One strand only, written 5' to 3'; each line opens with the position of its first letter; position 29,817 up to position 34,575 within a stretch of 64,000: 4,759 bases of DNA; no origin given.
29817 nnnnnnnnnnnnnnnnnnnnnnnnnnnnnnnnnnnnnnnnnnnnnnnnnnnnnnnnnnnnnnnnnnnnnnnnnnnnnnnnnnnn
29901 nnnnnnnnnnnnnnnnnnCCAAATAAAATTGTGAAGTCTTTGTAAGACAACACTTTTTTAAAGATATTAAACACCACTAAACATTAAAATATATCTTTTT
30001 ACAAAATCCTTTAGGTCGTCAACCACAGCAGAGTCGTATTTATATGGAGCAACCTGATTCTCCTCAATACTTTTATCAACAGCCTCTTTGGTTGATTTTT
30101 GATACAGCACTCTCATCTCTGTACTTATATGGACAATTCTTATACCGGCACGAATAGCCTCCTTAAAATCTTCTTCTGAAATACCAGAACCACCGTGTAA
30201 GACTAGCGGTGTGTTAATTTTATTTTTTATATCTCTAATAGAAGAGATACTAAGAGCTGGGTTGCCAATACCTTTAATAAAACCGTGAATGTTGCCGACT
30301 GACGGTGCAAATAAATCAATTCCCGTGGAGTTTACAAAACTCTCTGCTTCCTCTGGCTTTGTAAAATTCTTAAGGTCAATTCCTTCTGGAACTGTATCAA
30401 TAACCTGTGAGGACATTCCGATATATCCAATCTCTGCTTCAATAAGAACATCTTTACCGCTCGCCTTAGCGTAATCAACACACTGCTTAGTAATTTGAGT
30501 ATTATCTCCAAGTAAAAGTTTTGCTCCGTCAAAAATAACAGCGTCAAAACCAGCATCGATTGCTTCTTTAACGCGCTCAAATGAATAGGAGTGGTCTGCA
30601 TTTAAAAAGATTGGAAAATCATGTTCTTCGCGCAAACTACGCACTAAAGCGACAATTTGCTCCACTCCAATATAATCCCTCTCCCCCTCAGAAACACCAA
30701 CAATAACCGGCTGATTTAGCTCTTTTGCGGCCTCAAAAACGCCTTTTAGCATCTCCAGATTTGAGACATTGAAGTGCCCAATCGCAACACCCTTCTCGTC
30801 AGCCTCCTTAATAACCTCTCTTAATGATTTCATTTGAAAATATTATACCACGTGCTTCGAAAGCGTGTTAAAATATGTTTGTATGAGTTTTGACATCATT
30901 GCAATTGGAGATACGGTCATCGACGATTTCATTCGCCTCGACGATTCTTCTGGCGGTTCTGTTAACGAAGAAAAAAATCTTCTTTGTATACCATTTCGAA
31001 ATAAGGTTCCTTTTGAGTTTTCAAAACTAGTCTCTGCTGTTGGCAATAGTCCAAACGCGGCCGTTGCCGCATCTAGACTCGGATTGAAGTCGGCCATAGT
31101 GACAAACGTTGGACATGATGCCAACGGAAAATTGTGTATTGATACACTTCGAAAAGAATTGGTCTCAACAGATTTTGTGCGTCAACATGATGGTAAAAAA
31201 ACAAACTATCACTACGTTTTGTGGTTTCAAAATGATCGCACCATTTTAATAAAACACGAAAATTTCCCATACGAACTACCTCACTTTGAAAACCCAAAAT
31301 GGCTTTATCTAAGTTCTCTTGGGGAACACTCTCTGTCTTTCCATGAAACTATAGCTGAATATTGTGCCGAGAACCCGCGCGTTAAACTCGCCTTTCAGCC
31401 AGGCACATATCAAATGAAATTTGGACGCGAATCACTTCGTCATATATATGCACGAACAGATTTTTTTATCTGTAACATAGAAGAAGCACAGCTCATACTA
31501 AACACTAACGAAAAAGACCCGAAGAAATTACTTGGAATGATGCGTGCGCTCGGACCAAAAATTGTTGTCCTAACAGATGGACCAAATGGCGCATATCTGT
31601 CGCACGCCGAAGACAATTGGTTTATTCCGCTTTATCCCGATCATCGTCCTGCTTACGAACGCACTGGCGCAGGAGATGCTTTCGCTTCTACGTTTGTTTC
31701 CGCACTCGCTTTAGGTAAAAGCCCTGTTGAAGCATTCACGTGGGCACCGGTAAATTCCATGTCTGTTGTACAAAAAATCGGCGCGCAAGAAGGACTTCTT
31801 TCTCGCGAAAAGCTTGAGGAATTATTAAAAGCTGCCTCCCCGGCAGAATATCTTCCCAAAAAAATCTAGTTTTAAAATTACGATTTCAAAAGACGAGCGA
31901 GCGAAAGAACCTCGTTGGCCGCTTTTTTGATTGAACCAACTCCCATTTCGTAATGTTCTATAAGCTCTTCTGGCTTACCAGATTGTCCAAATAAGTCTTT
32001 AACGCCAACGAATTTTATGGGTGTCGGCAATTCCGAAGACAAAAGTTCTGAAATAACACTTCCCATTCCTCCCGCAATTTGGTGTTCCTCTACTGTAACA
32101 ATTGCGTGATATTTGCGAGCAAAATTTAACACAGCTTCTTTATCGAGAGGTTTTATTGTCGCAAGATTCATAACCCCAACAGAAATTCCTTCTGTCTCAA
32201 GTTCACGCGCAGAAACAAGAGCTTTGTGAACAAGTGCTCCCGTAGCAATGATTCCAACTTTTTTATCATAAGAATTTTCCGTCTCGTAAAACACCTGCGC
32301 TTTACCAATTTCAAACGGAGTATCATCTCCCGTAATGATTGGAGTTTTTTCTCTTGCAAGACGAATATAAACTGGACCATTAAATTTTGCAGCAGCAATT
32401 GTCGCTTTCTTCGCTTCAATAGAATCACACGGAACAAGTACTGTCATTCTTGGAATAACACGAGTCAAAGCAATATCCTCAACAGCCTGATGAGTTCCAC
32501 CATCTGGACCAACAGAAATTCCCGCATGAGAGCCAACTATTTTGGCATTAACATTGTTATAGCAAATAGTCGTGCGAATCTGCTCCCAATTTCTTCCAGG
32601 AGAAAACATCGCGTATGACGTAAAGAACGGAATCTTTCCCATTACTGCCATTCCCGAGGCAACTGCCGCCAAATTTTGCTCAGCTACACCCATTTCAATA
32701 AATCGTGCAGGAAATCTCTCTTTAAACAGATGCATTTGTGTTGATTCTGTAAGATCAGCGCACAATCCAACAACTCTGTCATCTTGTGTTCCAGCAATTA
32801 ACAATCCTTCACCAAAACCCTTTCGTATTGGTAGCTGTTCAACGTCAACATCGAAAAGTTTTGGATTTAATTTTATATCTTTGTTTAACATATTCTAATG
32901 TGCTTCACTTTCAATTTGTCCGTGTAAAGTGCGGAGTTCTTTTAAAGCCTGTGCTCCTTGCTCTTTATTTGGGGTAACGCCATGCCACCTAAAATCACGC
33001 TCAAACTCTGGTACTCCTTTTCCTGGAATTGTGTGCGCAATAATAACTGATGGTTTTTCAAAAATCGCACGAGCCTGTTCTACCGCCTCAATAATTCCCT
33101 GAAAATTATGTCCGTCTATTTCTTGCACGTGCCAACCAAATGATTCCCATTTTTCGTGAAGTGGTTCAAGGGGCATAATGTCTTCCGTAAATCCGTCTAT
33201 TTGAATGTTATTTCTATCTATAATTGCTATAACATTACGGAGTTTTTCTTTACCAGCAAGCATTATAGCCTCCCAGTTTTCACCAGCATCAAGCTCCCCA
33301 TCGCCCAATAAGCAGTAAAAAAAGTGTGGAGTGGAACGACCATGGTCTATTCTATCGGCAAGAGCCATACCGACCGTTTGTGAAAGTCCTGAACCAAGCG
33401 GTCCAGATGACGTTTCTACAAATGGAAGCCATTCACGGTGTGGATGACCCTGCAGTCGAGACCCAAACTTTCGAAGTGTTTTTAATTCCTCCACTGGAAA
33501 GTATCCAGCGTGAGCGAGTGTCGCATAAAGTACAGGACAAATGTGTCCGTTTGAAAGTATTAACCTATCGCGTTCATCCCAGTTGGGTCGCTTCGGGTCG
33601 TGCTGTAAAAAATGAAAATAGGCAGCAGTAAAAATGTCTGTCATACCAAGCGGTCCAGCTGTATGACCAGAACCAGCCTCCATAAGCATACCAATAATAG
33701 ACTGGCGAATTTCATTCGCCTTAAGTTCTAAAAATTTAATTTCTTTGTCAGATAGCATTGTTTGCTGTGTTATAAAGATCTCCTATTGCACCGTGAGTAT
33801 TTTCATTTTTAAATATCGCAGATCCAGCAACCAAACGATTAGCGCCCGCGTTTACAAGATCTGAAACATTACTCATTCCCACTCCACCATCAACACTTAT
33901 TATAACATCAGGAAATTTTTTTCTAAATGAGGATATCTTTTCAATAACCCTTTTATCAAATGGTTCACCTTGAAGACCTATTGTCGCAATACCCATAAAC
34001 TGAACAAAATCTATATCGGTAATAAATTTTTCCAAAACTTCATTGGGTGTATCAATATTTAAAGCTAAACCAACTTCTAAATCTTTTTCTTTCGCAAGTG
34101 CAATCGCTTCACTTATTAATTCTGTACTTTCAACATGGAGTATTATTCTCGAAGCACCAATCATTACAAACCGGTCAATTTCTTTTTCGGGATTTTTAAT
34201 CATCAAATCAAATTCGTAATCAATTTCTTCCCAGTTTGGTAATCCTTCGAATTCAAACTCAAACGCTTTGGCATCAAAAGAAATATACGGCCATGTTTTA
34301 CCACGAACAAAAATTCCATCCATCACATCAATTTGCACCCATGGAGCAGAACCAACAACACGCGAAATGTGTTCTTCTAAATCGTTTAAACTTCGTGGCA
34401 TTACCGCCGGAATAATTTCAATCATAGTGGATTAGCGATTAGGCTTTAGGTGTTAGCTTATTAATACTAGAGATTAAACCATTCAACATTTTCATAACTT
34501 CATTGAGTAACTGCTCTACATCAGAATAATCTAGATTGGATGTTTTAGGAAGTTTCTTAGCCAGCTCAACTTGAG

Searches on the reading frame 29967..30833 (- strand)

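Call 61: search_protein_families(library=pfam, proteins=[window:29967-30833:-], max_evalue=0.001)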
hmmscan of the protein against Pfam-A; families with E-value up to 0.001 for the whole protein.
window:29967-30833:- (288 aa): 2 families
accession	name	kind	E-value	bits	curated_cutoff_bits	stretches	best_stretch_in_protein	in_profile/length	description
PF01116.26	F_bP_aldolase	-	3.5e-73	247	25.5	1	3-285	2-272/277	Fructose-bisphosphate aldolase class-II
PF01070.24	FMN_dh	-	0.00015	21.4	24.9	1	69-237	85-246/350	FMN-dependent dehydrogenase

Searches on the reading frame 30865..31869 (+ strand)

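Call 61: search_protein_families(library=pfam, proteins=[window:30865-31869:+], max_evalue=0.001)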
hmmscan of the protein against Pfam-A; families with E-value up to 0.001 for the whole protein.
window:30865-31869:+ (334 aa): 2 families
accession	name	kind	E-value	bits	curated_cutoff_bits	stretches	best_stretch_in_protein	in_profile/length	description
PF00294.29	PfkB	-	4.6e-33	115.3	25.8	1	60-310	37-298/302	pfkB family carbohydrate kinase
PF08543.17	Phos_pyr_kin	-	0.00026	20.9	27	1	192-294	113-224/246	Phosphomethylpyrimidine kinase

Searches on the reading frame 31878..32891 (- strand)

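Call 61: search_protein_families(library=pfam, proteins=[window:31878-32891:-], max_evalue=0.001)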
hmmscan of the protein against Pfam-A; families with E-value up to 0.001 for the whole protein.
window:31878-32891:- (337 aa): 4 families
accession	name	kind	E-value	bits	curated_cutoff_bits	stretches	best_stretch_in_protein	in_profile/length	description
PF02779.29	Transket_pyr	-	7.3e-40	136.9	27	1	20-183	3-172/174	Transketolase, pyrimidine binding domain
PF02780.25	Transketolase_C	-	3.6e-27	95.2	25.9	1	209-318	9-121/124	Transketolase, C-terminal domain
PF17147.9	PFOR_II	-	3.5e-07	31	27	1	212-284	3-75/102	Pyruvate:ferredoxin oxidoreductase core domain II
PF22613.1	Transketolase_C_1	-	2.9e-06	27.9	27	1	206-316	7-112/113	Transketolase-like TK C-terminal domain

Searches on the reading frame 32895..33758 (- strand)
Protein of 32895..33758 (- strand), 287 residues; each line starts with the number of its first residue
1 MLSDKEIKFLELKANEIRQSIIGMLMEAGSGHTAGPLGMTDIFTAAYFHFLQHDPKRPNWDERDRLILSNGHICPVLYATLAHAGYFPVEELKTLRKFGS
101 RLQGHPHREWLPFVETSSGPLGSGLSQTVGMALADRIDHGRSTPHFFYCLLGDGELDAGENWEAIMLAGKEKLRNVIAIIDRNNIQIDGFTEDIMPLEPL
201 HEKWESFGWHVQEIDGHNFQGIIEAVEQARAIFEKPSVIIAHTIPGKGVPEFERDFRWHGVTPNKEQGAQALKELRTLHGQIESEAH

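Call 61: search_protein_families(library=pfam, proteins=[window:32895-33758:-], max_evalue=0.001)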
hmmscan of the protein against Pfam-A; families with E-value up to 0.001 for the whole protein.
window:32895-33758:- (287 aa): 2 families
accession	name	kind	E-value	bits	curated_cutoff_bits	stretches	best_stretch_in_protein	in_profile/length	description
PF00456.26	Transketolase_N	-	3.7e-62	210.7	22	1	14-273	6-272/334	Transketolase, thiamine diphosphate binding domain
PF13292.11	DXP_synthase_N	-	2.1e-12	47.3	21.2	1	10-187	18-175/274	1-deoxy-D-xylulose-5-phosphate synthase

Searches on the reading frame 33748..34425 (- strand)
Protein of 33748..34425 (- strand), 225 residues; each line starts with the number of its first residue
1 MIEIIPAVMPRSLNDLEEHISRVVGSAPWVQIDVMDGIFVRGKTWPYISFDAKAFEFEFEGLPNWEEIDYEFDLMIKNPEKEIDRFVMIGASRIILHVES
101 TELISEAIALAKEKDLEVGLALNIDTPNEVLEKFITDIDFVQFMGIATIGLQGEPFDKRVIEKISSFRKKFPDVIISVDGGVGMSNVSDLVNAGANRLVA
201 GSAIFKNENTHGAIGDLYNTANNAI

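Call 61: search_protein_families(library=pfam, proteins=[window:33748-34425:-], max_evalue=0.001)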
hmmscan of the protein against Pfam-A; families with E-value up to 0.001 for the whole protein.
window:33748-34425:- (225 aa): 1 family
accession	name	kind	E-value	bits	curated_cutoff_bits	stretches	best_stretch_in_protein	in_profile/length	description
PF00834.25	Ribul_P_3_epim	-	5e-35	121.1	21.1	1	4-205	2-198/198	Ribulose-phosphate 3 epimerase family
